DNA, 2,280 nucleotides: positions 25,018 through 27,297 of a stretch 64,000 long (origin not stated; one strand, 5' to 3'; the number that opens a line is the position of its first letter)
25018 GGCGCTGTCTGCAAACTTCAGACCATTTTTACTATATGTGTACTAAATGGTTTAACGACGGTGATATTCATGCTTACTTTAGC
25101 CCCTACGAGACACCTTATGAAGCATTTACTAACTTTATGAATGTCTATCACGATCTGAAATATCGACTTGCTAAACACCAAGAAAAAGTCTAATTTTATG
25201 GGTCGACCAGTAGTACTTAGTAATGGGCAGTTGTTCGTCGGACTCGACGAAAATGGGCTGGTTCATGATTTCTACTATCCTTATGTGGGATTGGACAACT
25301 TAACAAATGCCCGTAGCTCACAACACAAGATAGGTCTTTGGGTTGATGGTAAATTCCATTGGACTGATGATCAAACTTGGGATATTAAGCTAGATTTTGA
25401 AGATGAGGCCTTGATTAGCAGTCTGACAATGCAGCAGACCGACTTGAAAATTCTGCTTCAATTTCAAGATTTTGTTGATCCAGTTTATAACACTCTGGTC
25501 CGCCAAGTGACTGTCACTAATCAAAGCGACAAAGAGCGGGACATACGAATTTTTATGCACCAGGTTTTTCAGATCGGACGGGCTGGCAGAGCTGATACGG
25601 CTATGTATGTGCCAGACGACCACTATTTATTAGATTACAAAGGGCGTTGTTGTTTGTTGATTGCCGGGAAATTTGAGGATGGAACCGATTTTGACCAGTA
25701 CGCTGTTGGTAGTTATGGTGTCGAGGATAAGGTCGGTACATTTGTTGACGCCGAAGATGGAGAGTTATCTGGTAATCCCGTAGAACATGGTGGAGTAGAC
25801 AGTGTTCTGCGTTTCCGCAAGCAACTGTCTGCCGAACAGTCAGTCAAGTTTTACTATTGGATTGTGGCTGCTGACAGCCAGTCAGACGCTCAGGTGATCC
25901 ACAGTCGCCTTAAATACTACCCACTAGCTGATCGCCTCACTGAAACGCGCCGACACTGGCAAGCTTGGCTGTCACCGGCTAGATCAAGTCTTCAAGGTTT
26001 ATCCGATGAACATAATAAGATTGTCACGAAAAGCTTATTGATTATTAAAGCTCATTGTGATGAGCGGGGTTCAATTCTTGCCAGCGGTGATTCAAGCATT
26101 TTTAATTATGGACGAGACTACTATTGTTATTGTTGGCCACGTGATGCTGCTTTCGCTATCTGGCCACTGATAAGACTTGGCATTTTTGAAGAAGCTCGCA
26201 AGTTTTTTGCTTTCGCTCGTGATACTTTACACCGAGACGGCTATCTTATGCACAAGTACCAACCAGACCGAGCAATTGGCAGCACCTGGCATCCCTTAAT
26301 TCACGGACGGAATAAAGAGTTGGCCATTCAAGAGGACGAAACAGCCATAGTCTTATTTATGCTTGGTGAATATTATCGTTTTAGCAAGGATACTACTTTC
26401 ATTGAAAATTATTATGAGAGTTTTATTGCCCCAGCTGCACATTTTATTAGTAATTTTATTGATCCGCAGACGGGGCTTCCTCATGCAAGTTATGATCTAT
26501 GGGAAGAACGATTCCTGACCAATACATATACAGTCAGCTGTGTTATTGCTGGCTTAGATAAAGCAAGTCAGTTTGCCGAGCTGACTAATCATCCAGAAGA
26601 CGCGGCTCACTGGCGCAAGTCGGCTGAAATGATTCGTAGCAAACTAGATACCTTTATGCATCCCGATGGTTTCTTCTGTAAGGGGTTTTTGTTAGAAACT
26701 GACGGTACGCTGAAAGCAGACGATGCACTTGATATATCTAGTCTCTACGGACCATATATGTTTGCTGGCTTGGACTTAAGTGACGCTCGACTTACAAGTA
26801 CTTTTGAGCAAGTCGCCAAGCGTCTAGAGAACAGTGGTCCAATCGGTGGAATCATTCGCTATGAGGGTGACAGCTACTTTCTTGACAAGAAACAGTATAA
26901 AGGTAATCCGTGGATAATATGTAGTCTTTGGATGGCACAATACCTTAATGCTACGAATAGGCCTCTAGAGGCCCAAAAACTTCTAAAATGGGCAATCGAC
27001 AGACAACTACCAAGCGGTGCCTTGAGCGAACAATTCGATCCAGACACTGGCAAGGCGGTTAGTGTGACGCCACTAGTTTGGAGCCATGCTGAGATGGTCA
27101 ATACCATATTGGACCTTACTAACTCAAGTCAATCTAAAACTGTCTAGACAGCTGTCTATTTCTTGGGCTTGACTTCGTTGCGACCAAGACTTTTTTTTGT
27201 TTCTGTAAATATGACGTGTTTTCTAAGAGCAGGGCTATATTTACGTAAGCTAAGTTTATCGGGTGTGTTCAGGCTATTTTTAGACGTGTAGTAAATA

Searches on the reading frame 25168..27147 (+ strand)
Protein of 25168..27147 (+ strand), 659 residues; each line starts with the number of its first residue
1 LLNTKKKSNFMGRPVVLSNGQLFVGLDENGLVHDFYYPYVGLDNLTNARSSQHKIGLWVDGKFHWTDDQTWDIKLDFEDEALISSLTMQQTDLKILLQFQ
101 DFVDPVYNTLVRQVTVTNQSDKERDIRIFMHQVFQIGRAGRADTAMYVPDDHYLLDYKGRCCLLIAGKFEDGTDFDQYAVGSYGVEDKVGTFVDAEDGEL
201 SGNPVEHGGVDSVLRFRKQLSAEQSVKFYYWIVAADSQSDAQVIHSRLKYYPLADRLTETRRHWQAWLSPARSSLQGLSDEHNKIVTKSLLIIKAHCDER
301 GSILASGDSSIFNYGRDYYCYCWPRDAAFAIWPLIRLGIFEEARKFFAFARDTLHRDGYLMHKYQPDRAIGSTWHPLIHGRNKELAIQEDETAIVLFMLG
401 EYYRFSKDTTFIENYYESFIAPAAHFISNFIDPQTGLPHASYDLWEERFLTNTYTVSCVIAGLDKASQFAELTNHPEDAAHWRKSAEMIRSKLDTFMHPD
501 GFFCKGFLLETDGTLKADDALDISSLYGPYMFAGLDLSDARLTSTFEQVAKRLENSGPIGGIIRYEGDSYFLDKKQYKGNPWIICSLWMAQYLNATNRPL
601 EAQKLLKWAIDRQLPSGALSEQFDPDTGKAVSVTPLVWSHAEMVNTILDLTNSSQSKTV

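Call 74: search_protein_families(library=pfam, proteins=[window:25168-27147:+], max_evalue=0.0001)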
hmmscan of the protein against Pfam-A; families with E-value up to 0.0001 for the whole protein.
window:25168-27147:+ (659 aa): 2 families
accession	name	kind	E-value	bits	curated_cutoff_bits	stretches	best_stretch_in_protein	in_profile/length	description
PF00723.27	Glyco_hydro_15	-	1.2e-28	100.7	22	1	284-594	5-330/427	Glycosyl hydrolases family 15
PF22422.2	MGH1-like_GH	-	6.6e-07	29.7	27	1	449-630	168-347/356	Mannosylglycerate hydrolase MGH1-like glycoside hydrolase domain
